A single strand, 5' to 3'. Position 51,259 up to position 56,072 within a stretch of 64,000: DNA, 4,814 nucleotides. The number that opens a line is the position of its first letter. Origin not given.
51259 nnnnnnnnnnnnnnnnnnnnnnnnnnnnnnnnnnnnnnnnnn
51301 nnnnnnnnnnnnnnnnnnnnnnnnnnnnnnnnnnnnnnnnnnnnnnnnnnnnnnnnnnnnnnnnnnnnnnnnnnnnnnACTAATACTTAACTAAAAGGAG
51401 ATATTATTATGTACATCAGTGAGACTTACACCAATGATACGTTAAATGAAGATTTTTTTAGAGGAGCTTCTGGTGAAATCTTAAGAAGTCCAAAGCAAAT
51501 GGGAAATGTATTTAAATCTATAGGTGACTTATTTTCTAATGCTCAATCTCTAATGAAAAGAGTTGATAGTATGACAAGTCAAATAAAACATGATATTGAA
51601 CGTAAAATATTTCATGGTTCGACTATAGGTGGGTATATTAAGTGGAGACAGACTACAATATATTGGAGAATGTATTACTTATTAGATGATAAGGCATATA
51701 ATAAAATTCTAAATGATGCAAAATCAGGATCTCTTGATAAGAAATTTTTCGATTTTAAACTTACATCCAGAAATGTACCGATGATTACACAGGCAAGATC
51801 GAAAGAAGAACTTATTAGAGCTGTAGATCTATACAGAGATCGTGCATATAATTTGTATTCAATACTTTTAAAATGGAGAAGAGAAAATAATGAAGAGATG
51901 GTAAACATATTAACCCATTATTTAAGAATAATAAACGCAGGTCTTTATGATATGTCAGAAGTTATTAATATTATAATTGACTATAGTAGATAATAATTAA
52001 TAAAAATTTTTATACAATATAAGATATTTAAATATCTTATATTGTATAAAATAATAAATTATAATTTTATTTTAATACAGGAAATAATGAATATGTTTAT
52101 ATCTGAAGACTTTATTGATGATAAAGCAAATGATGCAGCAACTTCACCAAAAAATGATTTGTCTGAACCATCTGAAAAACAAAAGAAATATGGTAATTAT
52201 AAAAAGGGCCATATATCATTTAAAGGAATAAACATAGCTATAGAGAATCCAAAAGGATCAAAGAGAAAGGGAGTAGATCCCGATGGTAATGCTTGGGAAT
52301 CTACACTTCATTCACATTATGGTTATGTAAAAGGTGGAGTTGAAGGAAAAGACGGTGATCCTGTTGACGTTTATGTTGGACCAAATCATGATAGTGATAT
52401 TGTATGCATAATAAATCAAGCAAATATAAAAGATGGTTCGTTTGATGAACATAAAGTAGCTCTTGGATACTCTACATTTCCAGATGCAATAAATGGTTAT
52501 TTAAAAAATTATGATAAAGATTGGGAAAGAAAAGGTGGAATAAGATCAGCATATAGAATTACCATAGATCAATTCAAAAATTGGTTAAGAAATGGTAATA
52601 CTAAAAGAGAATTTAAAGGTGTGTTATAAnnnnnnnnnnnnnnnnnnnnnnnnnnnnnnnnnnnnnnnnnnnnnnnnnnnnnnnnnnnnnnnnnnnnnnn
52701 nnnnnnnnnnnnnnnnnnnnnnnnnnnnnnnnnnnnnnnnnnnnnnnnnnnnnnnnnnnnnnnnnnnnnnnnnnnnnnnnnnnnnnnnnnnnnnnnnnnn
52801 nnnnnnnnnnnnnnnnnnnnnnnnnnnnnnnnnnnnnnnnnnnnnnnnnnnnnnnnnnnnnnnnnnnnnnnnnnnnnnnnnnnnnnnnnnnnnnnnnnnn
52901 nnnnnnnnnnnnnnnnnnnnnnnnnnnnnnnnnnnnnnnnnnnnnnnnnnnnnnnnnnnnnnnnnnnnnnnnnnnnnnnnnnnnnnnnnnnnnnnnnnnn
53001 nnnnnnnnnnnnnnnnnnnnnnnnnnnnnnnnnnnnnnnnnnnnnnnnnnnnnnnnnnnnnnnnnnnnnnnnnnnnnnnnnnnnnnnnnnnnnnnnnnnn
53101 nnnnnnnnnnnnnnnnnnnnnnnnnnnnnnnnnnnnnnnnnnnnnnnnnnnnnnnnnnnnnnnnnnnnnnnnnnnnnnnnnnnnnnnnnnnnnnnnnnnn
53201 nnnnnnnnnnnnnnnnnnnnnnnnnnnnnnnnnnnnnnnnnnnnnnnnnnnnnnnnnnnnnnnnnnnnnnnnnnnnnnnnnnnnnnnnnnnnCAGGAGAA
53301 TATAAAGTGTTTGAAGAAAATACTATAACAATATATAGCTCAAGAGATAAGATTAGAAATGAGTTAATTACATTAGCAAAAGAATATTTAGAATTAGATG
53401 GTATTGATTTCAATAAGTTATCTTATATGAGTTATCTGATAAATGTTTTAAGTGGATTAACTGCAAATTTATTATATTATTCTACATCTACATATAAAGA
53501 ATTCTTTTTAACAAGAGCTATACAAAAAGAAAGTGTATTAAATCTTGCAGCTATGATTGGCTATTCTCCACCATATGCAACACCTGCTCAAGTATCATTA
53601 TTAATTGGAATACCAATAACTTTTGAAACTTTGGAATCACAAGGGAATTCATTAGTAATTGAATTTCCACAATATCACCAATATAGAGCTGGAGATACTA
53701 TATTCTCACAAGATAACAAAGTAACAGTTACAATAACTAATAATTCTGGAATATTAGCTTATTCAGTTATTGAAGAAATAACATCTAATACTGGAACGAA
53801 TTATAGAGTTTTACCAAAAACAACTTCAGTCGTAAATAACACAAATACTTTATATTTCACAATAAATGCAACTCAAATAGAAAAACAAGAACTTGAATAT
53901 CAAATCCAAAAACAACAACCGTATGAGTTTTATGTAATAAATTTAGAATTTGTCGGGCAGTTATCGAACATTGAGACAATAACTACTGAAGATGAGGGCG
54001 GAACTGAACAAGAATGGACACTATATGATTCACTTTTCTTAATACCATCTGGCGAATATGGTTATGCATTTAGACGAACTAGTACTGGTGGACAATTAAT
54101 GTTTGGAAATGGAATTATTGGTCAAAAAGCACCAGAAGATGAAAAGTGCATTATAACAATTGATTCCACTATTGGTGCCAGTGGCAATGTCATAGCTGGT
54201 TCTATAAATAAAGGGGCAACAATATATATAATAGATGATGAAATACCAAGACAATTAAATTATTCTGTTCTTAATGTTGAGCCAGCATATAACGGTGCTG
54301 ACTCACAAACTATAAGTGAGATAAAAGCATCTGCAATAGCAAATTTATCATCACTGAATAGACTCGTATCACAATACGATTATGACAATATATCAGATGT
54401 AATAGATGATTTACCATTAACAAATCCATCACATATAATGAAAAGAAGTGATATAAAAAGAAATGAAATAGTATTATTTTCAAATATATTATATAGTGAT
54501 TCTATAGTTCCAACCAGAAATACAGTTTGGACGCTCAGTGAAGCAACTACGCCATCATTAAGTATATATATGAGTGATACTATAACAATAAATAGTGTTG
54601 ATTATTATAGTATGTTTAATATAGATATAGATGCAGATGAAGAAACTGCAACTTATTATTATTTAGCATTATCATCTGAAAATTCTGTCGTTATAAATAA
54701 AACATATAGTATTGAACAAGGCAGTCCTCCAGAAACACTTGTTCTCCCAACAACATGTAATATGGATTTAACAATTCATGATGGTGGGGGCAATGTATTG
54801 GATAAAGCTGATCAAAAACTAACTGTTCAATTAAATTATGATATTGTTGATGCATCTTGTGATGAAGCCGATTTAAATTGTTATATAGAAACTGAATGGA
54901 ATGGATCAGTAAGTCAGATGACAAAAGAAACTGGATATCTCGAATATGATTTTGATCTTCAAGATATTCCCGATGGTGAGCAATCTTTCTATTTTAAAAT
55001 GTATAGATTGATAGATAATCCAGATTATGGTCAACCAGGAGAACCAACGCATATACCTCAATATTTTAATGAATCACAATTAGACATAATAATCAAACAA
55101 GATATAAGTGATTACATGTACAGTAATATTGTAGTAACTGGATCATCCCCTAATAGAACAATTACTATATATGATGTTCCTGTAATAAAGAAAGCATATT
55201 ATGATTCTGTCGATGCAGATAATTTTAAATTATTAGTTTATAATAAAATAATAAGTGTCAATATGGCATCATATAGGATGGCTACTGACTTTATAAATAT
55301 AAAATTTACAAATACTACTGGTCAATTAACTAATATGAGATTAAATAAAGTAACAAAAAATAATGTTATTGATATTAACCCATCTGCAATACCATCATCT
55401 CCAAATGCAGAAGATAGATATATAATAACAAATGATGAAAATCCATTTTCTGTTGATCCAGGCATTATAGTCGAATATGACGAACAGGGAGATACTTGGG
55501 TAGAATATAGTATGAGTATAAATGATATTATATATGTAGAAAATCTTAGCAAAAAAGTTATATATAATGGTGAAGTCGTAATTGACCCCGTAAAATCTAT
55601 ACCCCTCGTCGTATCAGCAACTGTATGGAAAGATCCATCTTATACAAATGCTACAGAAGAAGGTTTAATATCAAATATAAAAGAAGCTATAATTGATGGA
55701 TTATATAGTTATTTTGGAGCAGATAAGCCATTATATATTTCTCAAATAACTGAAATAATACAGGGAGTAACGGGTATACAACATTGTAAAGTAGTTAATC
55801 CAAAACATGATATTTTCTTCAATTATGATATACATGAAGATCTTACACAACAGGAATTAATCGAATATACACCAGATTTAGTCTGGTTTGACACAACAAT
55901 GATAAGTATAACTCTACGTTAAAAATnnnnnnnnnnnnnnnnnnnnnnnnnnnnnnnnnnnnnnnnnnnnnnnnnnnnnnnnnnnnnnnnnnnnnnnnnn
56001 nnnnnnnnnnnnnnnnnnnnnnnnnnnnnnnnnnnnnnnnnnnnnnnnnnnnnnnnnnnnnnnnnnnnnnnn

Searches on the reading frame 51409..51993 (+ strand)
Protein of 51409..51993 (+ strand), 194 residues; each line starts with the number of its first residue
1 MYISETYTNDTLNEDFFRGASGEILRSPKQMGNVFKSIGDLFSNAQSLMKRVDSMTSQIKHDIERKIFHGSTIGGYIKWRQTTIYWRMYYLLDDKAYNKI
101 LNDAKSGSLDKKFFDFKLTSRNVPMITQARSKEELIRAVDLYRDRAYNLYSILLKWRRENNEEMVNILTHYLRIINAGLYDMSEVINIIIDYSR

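Call 5: search_protein_families(library=phrogs, proteins=[window:51409-51993:+], max_evalue=0.001)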
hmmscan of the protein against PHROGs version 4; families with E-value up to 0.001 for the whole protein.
window:51409-51993:+ (194 aa): 0 families

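Call 29: search_protein_families(library=pfam, proteins=[window:51409-51993:+], max_evalue=0.01)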
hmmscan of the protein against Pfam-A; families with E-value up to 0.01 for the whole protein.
window:51409-51993:+ (194 aa): 0 families

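Call 53: search_solved_structures(query=window:51409-51993:+, max_evalue=10)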
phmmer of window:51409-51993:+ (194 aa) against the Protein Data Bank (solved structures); distinct sequences matched with E-value up to 10: 2.
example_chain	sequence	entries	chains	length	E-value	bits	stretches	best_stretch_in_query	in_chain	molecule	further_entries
2mx0_A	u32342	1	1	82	0.099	15.9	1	97-151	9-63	Uncharacterized protein HP_0268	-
5yw2_A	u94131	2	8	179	1.2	12.4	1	9-77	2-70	Adenine phosphoribosyltransferase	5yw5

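Call 72: find_homologous_proteins(query=window:51409-51993:+, max_evalue=0.01)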
Query window:51409-51993:+ (194 aa): 1 proteins with E <= 0.01 among 40 candidates.
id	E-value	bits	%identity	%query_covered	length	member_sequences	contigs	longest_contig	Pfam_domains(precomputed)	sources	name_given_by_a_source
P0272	2.8e-123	427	100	100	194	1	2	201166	-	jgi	-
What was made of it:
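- Tried and rejected: No Pfam, PHROG or PDB match, and no homologue at all (calls 5, 29, 53, 72).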

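Call 83: search_protein_families(library=padloc, proteins=[window:51409-51993:+], max_evalue=0.01)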
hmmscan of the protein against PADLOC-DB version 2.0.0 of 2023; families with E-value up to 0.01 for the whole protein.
window:51409-51993:+ (194 aa): 0 families

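Call 84: search_protein_families(library=ncbifam, proteins=[window:51409-51993:+], max_evalue=0.01)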
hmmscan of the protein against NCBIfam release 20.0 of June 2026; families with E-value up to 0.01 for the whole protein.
window:51409-51993:+ (194 aa): 0 families

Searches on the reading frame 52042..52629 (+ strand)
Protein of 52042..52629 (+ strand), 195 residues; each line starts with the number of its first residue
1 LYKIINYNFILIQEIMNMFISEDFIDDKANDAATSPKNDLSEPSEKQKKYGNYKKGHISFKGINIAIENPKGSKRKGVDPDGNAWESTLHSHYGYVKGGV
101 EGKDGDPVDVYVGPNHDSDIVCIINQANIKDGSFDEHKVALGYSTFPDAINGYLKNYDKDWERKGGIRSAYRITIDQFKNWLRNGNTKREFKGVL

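Call 5: search_protein_families(library=phrogs, proteins=[window:52042-52629:+], max_evalue=0.001)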
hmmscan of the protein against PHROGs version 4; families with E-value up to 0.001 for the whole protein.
window:52042-52629:+ (195 aa): 10 families
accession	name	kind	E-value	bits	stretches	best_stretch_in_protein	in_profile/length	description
phrog_30335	-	unknown function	8.4e-49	166.7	1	22-189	737-899/2900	-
phrog_10089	-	moron, auxiliary metabolic gene and host takeover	6.4e-40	136.9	1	29-191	871-1031/4647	DarB-like antirestriction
phrog_938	-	lysis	7.8e-40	136.9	1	25-191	1479-1645/2185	endolysin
phrog_4272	-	unknown function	5.2e-39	135.3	1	39-192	118-265/764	-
phrog_20705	-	head and packaging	8.5e-36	124.5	1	40-185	15-157/690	virion structural protein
phrog_37402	-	unknown function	2.6e-35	121.9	1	32-188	1090-1245/2639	-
phrog_5143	-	unknown function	3.6e-35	121.5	1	21-183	690-850/2204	-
phrog_4660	-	head and packaging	7e-34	118.3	1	54-192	633-763/765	minor head protein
phrog_29900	-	unknown function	4.9e-27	95.1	1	27-184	749-907/1028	-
phrog_33607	-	unknown function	1.4e-20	74.7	1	52-170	105-219/287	-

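Call 29: search_protein_families(library=pfam, proteins=[window:52042-52629:+], max_evalue=0.01)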
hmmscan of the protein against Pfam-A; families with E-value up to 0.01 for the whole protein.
window:52042-52629:+ (195 aa): 1 family
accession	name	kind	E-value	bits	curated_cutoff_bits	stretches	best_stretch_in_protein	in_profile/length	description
PF18823.6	InPase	-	3.2e-47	160.2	26.8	1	45-182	1-134/135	Inorganic Pyrophosphatase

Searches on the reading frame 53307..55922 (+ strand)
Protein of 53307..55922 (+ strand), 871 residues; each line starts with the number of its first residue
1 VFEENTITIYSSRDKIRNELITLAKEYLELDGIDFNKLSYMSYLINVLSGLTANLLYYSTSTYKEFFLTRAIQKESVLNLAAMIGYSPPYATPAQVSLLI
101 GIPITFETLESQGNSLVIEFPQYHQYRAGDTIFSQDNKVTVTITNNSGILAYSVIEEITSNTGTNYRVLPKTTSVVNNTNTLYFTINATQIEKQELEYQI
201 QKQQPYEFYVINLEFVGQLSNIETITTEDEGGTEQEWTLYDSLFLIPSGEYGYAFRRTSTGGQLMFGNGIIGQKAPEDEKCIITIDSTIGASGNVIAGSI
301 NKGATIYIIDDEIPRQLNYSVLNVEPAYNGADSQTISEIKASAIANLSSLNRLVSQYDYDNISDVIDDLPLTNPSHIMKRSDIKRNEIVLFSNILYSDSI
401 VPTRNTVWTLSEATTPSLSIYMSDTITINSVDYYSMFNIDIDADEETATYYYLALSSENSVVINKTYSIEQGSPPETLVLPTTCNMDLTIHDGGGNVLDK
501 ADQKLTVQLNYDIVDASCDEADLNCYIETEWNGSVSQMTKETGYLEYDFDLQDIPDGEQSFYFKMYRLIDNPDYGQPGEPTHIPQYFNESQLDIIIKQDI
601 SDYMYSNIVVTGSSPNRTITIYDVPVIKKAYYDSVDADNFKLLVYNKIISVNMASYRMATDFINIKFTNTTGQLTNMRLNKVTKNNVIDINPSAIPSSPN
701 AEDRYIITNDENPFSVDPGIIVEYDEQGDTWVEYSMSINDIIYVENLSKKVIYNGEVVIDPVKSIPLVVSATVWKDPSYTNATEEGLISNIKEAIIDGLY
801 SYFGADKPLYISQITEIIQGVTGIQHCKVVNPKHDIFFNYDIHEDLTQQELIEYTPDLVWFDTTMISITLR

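Call 5: search_protein_families(library=phrogs, proteins=[window:53307-55922:+], max_evalue=0.001)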
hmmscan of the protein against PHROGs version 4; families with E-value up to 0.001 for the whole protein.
window:53307-55922:+ (871 aa): 2 families
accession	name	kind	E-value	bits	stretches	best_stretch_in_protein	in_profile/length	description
phrog_219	-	tail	1.2e-15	58.1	2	162-362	125-322/598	baseplate wedge subunit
phrog_1369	-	tail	2.6e-11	44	1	139-292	86-234/489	baseplate protein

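Call 21: find_related_loci(query=window:53307-55922:+, collection=viral_contigs, flank=10000)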
Query window:53307-55922:+ (871 aa) in viral_contigs; peptide patterns used: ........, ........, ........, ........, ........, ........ (x = any residue, [..] = any of these).
1 stretches matched a pattern, but none encodes a relative of the query by tblastn (E <= 1e-3).
